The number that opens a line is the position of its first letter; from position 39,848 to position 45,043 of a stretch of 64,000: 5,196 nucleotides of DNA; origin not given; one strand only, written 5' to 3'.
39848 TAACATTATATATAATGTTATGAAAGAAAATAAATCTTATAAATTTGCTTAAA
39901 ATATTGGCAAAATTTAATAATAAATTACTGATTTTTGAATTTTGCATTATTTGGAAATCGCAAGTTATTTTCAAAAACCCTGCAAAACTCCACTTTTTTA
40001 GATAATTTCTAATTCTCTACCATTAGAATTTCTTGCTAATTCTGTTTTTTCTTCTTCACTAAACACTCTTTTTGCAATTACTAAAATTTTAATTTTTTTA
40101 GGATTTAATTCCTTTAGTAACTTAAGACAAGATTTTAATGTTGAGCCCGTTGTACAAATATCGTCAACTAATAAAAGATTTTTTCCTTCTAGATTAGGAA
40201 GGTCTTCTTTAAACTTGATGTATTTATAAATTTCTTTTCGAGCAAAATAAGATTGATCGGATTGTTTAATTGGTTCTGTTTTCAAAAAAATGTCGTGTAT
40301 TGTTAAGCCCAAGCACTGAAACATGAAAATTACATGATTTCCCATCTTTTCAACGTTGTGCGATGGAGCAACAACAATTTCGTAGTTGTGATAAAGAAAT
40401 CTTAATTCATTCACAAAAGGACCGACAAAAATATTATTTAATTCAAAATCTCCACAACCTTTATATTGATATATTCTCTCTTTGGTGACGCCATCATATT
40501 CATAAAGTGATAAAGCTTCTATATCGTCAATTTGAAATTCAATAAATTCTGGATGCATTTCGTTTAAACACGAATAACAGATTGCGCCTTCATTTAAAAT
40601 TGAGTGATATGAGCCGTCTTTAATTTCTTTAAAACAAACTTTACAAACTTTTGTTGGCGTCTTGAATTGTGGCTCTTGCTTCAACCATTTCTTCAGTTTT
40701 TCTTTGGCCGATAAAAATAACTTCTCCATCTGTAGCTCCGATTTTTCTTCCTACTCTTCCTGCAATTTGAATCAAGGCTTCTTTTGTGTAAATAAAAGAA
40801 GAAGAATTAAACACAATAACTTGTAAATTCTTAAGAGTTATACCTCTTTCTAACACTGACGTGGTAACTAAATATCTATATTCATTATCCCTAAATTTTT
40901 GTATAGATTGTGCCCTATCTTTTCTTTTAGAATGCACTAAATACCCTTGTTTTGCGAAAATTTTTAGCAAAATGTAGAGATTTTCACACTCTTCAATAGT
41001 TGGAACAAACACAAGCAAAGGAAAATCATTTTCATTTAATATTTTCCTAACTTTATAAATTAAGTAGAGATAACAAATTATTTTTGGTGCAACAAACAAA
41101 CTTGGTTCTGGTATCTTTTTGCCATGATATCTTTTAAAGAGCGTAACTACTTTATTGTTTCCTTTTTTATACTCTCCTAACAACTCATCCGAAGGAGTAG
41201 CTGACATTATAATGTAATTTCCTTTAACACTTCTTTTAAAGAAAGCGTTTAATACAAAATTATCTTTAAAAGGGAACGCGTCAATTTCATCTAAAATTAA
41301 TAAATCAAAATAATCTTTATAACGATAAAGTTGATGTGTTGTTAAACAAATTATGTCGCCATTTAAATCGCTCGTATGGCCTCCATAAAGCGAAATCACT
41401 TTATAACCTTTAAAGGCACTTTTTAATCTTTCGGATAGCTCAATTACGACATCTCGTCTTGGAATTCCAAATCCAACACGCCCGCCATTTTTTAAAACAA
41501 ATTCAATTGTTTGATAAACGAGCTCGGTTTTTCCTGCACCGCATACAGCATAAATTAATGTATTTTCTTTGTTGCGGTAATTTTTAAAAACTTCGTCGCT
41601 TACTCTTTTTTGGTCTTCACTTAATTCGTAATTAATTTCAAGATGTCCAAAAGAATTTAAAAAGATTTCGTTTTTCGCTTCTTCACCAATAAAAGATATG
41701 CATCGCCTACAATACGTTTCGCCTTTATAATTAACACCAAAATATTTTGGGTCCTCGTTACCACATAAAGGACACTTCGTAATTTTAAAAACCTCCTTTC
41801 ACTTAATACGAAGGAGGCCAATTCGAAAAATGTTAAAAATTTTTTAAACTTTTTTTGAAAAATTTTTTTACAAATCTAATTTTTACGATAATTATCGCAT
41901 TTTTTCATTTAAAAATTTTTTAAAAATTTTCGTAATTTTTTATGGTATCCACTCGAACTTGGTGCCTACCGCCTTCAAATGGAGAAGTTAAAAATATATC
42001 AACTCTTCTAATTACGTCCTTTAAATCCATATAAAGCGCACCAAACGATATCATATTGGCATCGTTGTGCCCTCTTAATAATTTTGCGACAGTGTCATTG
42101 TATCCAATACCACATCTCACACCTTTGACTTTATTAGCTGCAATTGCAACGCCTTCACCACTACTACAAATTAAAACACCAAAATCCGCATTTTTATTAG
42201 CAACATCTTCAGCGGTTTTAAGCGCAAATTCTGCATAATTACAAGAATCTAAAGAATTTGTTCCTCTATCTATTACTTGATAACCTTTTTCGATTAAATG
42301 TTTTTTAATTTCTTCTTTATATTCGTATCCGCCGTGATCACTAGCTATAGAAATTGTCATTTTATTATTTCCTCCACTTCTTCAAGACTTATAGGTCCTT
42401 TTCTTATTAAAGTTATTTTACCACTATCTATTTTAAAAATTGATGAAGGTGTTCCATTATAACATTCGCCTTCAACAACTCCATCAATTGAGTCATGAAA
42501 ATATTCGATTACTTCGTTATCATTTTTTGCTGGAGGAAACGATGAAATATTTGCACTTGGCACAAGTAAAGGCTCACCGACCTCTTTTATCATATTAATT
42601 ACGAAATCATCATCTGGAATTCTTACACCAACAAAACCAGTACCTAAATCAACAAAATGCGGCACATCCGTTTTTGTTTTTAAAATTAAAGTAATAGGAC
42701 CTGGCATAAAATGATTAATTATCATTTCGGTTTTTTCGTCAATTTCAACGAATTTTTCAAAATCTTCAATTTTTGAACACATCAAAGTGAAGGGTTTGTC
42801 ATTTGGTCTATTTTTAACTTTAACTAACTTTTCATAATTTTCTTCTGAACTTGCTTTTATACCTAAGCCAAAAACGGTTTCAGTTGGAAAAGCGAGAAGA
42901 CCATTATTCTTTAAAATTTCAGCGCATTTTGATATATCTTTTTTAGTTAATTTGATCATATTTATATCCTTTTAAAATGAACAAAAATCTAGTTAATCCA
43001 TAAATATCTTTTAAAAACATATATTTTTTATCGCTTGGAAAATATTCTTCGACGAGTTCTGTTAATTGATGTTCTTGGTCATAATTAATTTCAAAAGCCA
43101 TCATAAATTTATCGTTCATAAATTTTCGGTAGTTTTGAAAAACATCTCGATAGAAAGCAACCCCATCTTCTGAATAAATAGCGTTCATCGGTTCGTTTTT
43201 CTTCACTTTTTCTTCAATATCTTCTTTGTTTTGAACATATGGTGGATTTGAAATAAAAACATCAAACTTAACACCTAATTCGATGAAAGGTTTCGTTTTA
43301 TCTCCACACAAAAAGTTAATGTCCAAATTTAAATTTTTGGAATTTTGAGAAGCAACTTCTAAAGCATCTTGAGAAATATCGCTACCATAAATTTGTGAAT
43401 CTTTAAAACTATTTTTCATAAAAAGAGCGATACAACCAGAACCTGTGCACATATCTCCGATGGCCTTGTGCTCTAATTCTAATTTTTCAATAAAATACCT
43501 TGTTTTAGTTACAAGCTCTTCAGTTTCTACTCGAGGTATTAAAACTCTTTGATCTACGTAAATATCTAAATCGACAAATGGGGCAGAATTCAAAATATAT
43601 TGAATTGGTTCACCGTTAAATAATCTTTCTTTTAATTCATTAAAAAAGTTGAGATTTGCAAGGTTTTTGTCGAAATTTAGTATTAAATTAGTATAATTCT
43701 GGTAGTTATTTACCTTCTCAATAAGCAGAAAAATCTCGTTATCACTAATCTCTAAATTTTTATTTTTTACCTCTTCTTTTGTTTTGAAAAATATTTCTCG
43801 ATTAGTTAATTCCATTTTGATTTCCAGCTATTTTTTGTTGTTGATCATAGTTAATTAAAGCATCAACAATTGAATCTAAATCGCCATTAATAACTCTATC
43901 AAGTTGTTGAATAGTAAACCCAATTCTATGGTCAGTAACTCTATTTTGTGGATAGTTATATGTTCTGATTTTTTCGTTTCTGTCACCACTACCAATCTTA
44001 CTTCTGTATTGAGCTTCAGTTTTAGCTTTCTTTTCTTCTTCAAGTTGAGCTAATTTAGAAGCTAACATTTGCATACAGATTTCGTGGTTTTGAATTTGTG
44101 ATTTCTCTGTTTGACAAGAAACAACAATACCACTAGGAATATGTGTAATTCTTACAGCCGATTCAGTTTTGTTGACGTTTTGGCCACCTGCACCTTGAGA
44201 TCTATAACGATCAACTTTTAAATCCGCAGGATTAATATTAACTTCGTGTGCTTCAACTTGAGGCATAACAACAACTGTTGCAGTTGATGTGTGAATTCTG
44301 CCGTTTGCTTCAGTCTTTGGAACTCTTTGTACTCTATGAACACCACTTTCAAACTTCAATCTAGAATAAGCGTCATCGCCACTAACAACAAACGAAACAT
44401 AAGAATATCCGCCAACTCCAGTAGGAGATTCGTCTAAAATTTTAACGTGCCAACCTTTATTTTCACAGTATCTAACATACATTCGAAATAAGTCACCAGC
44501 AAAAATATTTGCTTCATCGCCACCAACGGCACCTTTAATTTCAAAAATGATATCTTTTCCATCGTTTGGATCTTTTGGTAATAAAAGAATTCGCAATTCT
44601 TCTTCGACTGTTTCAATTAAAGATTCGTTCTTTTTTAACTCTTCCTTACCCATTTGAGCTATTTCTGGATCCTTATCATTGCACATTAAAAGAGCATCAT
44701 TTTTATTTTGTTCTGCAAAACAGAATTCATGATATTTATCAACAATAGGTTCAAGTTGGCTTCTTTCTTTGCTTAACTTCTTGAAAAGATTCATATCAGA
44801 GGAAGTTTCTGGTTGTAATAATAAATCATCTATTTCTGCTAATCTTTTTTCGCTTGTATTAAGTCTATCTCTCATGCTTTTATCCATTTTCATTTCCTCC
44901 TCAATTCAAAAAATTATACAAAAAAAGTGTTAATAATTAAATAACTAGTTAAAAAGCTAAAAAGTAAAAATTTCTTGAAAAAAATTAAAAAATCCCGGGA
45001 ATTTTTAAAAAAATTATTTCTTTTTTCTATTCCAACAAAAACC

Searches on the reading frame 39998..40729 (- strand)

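Call 65: search_protein_families(library=pfam, proteins=[window:39998-40729:-], max_evalue=0.00001)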
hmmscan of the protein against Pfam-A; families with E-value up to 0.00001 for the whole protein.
window:39998-40729:- (243 aa): 1 family
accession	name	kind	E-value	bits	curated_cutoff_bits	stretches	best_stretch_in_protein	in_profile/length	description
PF00156.33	Pribosyltran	-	3.6e-13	49.6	26.3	1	164-230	79-135/158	Phosphoribosyl transferase domain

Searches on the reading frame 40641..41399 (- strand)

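Call 65: search_protein_families(library=pfam, proteins=[window:40641-41399:-], max_evalue=0.00001)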
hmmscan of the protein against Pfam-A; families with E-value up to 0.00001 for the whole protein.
window:40641-41399:- (252 aa): 1 family
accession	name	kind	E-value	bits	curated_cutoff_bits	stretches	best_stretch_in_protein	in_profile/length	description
PF00271.37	Helicase_C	-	3e-16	60.1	23.5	1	118-218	7-108/110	Helicase conserved C-terminal domain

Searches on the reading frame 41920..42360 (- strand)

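Call 65: search_protein_families(library=pfam, proteins=[window:41920-42360:-], max_evalue=0.00001)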
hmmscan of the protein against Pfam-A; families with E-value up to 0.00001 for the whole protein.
window:41920-42360:- (146 aa): 1 family
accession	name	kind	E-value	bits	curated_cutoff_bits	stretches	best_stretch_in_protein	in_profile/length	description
PF02502.23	LacAB_rpiB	-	2.4e-48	164.1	24.7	1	3-140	1-138/138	Ribose/Galactose Isomerase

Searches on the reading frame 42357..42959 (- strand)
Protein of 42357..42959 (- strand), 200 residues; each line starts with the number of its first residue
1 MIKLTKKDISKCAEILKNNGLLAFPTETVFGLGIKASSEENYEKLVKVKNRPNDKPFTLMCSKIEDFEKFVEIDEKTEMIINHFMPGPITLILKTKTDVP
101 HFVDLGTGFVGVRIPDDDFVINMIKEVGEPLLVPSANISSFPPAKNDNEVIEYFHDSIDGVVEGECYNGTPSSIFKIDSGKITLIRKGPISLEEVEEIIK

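Call 65: search_protein_families(library=pfam, proteins=[window:42357-42959:-], max_evalue=0.00001)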
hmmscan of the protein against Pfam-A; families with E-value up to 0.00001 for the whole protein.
window:42357-42959:- (200 aa): 1 family
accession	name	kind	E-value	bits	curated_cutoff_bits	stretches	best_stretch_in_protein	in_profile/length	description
PF01300.24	Sua5_yciO_yrdC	-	3.7e-49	167.1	25.1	1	14-188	1-178/178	Telomere recombination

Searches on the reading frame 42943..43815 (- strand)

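Call 65: search_protein_families(library=pfam, proteins=[window:42943-43815:-], max_evalue=0.00001)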
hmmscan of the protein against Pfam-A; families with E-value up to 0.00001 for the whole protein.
window:42943-43815:- (290 aa): 3 families
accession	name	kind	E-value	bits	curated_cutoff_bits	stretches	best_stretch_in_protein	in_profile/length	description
PF05175.20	MTS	-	4.7e-11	43.1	23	1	105-200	20-115/170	Methyltransferase small domain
PF13649.12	Methyltransf_25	-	5.1e-08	34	27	1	121-191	3-73/97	Methyltransferase domain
PF13847.12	Methyltransf_31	-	6.1e-08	32.9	27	1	118-208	6-101/145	Methyltransferase domain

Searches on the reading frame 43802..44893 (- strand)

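Call 65: search_protein_families(library=pfam, proteins=[window:43802-44893:-], max_evalue=0.00001)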
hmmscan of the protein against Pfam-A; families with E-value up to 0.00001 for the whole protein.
window:43802-44893:- (363 aa): 2 families
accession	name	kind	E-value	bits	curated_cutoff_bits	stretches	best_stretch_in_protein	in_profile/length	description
PF03462.23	PCRF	-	2.3e-70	236.8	24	1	15-207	2-194/194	PCRF domain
PF00472.26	RF-1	-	1.8e-41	141.2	35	1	216-323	3-116/116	RF-1 domain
